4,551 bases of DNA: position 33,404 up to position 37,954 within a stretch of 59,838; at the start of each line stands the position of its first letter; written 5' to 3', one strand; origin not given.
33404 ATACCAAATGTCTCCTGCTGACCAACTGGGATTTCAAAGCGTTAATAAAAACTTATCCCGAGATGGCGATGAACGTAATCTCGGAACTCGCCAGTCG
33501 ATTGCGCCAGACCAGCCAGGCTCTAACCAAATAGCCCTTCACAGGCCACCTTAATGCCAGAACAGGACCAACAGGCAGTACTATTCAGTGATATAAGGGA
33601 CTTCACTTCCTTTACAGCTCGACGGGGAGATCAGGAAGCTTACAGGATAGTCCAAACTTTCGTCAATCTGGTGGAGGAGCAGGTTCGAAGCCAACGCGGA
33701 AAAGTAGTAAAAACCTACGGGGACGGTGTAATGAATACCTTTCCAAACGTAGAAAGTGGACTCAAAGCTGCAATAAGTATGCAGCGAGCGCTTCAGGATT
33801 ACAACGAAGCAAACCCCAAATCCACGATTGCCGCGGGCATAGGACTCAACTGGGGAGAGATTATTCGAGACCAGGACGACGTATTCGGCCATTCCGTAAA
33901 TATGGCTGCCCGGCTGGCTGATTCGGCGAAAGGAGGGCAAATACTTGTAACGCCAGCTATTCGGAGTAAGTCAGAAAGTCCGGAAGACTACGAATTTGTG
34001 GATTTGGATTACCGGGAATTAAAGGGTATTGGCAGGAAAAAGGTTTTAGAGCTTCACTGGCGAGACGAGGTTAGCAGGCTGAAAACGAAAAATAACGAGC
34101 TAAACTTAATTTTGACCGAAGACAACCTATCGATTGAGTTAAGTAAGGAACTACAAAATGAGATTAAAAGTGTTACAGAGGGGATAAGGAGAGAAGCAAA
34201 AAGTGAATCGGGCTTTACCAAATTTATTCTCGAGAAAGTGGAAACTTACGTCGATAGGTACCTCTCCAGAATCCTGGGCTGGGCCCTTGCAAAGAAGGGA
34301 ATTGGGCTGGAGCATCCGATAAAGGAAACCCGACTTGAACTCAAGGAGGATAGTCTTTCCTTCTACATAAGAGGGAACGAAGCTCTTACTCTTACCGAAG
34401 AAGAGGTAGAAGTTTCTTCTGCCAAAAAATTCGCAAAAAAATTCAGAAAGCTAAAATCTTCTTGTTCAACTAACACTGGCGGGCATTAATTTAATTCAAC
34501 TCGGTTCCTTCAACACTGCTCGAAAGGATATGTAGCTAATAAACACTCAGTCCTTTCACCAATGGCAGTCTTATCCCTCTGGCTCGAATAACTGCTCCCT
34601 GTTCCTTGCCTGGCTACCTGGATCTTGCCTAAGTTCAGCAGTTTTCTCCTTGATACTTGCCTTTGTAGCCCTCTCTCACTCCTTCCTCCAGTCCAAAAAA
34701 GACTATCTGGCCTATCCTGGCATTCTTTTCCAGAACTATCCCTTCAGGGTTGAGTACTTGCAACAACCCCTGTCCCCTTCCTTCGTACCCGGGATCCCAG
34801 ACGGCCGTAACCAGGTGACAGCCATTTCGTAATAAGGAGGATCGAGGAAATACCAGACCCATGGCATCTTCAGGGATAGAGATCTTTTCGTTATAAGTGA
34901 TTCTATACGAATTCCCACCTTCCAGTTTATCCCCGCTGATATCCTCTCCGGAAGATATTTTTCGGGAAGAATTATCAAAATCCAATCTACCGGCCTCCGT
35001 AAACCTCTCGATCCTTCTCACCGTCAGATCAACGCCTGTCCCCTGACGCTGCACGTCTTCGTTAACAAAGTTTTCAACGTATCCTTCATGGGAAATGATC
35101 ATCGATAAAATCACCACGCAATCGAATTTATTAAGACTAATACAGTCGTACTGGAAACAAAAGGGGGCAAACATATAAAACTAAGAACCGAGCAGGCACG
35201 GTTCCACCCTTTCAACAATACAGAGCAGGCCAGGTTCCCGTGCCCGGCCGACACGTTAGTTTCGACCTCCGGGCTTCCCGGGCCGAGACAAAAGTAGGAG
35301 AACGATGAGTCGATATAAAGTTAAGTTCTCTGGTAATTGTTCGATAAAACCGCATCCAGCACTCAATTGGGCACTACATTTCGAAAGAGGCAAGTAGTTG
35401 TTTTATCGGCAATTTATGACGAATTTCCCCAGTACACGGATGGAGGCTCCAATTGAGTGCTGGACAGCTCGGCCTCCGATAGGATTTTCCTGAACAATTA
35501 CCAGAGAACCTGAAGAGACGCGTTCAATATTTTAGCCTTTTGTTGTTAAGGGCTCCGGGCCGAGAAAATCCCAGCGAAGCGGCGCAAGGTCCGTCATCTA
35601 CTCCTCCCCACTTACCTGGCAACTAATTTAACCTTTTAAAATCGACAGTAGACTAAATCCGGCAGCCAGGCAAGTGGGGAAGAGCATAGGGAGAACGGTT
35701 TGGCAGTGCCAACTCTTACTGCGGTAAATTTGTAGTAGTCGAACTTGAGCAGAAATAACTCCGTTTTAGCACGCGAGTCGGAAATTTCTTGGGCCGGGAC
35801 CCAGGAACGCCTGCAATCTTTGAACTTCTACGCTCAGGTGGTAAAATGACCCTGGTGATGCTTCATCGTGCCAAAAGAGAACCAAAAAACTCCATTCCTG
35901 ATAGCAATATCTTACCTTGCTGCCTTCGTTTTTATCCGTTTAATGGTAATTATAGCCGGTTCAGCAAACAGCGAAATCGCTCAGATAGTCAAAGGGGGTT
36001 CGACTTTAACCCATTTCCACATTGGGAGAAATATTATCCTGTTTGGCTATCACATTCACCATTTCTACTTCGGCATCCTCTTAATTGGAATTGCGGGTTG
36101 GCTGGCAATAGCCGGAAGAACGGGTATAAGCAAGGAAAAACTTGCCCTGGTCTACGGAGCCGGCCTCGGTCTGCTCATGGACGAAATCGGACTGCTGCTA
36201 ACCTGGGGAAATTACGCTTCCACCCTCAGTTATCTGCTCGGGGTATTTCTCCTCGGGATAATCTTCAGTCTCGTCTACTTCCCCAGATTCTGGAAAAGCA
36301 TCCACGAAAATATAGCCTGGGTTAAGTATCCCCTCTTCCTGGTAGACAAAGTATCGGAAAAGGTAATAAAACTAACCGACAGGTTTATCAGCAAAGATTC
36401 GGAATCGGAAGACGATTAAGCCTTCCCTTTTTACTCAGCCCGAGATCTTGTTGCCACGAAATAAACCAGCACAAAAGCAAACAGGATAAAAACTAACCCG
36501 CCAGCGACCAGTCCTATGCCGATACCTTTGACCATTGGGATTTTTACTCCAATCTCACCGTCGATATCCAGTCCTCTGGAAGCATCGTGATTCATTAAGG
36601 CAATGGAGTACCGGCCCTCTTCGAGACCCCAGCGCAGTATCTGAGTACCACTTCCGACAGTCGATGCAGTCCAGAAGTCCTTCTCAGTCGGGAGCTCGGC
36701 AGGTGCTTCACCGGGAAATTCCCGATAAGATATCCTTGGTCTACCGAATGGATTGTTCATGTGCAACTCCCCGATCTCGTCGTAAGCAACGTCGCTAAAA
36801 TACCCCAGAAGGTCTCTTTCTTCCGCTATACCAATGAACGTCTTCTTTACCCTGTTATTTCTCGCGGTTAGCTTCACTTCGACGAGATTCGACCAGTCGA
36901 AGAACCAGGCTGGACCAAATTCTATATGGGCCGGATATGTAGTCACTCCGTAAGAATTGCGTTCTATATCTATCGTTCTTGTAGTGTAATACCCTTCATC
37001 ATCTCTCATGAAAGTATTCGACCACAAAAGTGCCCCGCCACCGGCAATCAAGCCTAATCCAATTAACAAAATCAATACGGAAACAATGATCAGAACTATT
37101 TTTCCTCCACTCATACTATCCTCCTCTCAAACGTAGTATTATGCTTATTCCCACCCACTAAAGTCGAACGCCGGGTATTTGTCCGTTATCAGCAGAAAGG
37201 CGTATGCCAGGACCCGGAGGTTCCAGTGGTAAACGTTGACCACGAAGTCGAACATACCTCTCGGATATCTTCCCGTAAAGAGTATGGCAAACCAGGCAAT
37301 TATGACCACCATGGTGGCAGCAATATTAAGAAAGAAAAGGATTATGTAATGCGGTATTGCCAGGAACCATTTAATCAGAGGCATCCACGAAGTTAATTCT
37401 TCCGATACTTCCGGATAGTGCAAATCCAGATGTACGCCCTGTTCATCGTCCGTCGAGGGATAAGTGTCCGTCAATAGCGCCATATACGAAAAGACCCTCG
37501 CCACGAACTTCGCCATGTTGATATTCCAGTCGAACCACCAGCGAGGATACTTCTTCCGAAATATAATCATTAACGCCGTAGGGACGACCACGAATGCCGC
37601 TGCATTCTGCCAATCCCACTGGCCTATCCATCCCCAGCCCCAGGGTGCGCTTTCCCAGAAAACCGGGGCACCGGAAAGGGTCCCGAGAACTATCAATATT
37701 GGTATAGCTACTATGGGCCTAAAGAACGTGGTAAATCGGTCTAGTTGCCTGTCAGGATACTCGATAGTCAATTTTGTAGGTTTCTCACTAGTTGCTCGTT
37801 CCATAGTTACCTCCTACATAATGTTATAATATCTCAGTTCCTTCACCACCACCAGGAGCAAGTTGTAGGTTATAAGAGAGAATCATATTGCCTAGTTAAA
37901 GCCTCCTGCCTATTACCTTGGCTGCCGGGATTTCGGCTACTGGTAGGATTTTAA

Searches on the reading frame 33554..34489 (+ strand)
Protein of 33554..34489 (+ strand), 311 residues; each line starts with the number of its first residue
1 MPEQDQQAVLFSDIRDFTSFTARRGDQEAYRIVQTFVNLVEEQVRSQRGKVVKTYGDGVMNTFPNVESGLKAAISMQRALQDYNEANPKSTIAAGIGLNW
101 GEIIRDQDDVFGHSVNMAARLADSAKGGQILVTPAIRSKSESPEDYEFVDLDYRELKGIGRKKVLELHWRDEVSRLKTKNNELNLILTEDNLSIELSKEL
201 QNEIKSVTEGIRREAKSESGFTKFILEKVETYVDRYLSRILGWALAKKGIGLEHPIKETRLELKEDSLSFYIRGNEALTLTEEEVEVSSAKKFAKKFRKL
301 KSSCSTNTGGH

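Call 7: search_protein_families(library=pfam, proteins=[window:33554-34489:+])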
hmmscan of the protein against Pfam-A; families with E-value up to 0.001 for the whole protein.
window:33554-34489:+ (311 aa): 2 families
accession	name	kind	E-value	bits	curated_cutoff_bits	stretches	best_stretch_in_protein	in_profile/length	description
PF00211.25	Guanylate_cyc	-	6.5e-17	62.1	21.9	1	3-164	5-175/183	Adenylate and Guanylate cyclase catalytic domain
PF00990.26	GGDEF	-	0.00018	21.7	23.8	1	4-101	30-128/161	Diguanylate cyclase, GGDEF domain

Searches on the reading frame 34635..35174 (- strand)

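Call 7: search_protein_families(library=pfam, proteins=[window:34635-35174:-])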
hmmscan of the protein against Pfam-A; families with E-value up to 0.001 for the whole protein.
window:34635-35174:- (179 aa): 2 families
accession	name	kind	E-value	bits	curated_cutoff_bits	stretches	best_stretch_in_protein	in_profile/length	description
PF22769.1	DCD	-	2.7e-20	73.4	27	1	22-160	7-151/153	dCTP deaminase-like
PF00692.24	dUTPase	-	7e-08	32.7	22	1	87-162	29-104/129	dUTPase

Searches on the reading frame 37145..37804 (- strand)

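Call 7: search_protein_families(library=pfam, proteins=[window:37145-37804:-])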
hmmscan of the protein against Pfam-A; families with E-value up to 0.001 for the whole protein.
window:37145-37804:- (219 aa): 1 family
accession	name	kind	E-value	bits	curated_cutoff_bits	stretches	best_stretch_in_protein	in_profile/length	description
PF14333.11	DUF4389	-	1.3e-15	57.5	25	1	143-212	5-73/76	Domain of unknown function (DUF4389)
